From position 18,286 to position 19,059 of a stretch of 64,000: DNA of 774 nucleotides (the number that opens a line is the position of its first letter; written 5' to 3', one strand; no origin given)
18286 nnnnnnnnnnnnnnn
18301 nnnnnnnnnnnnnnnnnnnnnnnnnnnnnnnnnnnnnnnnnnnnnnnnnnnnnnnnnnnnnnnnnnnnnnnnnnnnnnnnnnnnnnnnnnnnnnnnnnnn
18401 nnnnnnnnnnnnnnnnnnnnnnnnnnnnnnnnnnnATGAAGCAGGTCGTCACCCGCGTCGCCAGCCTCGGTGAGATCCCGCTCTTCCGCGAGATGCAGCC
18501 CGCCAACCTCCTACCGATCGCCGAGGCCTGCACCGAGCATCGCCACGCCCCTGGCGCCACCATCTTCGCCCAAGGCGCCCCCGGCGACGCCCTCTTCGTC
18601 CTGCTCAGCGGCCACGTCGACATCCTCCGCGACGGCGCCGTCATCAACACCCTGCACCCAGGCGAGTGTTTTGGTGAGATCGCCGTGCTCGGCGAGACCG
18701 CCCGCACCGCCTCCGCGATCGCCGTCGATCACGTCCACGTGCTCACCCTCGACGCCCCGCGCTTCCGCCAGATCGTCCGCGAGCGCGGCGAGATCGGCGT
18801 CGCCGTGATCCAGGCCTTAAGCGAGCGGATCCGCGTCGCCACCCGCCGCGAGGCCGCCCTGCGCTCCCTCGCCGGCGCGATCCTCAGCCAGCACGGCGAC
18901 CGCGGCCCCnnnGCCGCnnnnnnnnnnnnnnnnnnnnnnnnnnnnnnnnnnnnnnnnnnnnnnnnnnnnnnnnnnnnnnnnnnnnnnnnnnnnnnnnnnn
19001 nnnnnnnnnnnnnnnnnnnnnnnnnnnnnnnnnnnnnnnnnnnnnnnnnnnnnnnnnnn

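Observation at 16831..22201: Self-contained cyclic-nucleotide signalling module: hybrid histidine kinase, REC-cyclase, and a Ser/Thr kinase with cNMP-binding domain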

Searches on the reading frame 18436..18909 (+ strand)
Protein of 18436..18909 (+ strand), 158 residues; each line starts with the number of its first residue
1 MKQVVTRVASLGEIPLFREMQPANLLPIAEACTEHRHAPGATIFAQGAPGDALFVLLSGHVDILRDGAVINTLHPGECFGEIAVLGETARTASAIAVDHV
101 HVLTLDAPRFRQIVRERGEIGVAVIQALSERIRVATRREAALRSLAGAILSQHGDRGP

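Call 30: search_solved_structures(query=window:18436-18909:+, max_evalue=0.001, show_alignments=5)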
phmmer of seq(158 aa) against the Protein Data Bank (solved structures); distinct sequences matched with E-value up to 0.001: 156 (the best 60 are shown).
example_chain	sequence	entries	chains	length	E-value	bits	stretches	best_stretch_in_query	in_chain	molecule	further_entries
9ya0_MA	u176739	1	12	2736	2.5e-26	95.8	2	11-136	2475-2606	PCR12, TGME49_219070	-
5ezr_A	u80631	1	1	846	2.6e-24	89.3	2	14-98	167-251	cGMP-dependent protein kinase, putative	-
4rz7_A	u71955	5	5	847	2.6e-24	89.3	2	14-98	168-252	cGMP-dependent protein kinase, putative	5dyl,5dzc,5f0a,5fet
9p74_A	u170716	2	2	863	2.9e-24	89.1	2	14-98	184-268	cGMP-dependent protein kinase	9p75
5dyk_A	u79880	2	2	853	5.7e-23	84.9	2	16-115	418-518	CGMP-dependent protein kinase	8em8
3shr_A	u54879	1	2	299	2.2e-22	83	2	11-116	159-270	cGMP-dependent protein kinase 1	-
4z07_A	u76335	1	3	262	2.5e-22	82.9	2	11-115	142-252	cGMP-dependent protein kinase 1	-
7ssb_A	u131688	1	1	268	4.5e-22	82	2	11-114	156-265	cGMP-dependent protein kinase 1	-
7lv3_A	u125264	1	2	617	2.7e-21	79.5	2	11-117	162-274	Isoform Beta of cGMP-dependent protein kinase 1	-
3of1_A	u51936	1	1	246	4.1e-21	78.9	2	31-114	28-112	cAMP-dependent protein kinase regulatory subunit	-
5kbf_A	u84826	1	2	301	4.4e-19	72.3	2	11-114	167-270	CAMP-dependent protein kinase regulatory subunit, putative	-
4din_B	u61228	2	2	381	3.2e-18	69.5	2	11-125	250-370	cAMP-dependent protein kinase type I-beta regulatory subunit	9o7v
1rgs_A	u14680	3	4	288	5.2e-17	65.6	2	12-119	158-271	CAMP DEPENDENT PROTEIN KINASE | cAMP-dependent protein kinase type I-alpha regulatory chain | cAMP-dependent protein kinase type I-alpha regulatory subunit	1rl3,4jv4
1ne4_A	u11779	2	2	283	5.6e-17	65.5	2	12-117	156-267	cAMP-dependent protein kinase type I-alpha regulatory chain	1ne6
5jr7_B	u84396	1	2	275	7.5e-17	65.1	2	12-114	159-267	cAMP-dependent protein kinase type I-alpha regulatory subunit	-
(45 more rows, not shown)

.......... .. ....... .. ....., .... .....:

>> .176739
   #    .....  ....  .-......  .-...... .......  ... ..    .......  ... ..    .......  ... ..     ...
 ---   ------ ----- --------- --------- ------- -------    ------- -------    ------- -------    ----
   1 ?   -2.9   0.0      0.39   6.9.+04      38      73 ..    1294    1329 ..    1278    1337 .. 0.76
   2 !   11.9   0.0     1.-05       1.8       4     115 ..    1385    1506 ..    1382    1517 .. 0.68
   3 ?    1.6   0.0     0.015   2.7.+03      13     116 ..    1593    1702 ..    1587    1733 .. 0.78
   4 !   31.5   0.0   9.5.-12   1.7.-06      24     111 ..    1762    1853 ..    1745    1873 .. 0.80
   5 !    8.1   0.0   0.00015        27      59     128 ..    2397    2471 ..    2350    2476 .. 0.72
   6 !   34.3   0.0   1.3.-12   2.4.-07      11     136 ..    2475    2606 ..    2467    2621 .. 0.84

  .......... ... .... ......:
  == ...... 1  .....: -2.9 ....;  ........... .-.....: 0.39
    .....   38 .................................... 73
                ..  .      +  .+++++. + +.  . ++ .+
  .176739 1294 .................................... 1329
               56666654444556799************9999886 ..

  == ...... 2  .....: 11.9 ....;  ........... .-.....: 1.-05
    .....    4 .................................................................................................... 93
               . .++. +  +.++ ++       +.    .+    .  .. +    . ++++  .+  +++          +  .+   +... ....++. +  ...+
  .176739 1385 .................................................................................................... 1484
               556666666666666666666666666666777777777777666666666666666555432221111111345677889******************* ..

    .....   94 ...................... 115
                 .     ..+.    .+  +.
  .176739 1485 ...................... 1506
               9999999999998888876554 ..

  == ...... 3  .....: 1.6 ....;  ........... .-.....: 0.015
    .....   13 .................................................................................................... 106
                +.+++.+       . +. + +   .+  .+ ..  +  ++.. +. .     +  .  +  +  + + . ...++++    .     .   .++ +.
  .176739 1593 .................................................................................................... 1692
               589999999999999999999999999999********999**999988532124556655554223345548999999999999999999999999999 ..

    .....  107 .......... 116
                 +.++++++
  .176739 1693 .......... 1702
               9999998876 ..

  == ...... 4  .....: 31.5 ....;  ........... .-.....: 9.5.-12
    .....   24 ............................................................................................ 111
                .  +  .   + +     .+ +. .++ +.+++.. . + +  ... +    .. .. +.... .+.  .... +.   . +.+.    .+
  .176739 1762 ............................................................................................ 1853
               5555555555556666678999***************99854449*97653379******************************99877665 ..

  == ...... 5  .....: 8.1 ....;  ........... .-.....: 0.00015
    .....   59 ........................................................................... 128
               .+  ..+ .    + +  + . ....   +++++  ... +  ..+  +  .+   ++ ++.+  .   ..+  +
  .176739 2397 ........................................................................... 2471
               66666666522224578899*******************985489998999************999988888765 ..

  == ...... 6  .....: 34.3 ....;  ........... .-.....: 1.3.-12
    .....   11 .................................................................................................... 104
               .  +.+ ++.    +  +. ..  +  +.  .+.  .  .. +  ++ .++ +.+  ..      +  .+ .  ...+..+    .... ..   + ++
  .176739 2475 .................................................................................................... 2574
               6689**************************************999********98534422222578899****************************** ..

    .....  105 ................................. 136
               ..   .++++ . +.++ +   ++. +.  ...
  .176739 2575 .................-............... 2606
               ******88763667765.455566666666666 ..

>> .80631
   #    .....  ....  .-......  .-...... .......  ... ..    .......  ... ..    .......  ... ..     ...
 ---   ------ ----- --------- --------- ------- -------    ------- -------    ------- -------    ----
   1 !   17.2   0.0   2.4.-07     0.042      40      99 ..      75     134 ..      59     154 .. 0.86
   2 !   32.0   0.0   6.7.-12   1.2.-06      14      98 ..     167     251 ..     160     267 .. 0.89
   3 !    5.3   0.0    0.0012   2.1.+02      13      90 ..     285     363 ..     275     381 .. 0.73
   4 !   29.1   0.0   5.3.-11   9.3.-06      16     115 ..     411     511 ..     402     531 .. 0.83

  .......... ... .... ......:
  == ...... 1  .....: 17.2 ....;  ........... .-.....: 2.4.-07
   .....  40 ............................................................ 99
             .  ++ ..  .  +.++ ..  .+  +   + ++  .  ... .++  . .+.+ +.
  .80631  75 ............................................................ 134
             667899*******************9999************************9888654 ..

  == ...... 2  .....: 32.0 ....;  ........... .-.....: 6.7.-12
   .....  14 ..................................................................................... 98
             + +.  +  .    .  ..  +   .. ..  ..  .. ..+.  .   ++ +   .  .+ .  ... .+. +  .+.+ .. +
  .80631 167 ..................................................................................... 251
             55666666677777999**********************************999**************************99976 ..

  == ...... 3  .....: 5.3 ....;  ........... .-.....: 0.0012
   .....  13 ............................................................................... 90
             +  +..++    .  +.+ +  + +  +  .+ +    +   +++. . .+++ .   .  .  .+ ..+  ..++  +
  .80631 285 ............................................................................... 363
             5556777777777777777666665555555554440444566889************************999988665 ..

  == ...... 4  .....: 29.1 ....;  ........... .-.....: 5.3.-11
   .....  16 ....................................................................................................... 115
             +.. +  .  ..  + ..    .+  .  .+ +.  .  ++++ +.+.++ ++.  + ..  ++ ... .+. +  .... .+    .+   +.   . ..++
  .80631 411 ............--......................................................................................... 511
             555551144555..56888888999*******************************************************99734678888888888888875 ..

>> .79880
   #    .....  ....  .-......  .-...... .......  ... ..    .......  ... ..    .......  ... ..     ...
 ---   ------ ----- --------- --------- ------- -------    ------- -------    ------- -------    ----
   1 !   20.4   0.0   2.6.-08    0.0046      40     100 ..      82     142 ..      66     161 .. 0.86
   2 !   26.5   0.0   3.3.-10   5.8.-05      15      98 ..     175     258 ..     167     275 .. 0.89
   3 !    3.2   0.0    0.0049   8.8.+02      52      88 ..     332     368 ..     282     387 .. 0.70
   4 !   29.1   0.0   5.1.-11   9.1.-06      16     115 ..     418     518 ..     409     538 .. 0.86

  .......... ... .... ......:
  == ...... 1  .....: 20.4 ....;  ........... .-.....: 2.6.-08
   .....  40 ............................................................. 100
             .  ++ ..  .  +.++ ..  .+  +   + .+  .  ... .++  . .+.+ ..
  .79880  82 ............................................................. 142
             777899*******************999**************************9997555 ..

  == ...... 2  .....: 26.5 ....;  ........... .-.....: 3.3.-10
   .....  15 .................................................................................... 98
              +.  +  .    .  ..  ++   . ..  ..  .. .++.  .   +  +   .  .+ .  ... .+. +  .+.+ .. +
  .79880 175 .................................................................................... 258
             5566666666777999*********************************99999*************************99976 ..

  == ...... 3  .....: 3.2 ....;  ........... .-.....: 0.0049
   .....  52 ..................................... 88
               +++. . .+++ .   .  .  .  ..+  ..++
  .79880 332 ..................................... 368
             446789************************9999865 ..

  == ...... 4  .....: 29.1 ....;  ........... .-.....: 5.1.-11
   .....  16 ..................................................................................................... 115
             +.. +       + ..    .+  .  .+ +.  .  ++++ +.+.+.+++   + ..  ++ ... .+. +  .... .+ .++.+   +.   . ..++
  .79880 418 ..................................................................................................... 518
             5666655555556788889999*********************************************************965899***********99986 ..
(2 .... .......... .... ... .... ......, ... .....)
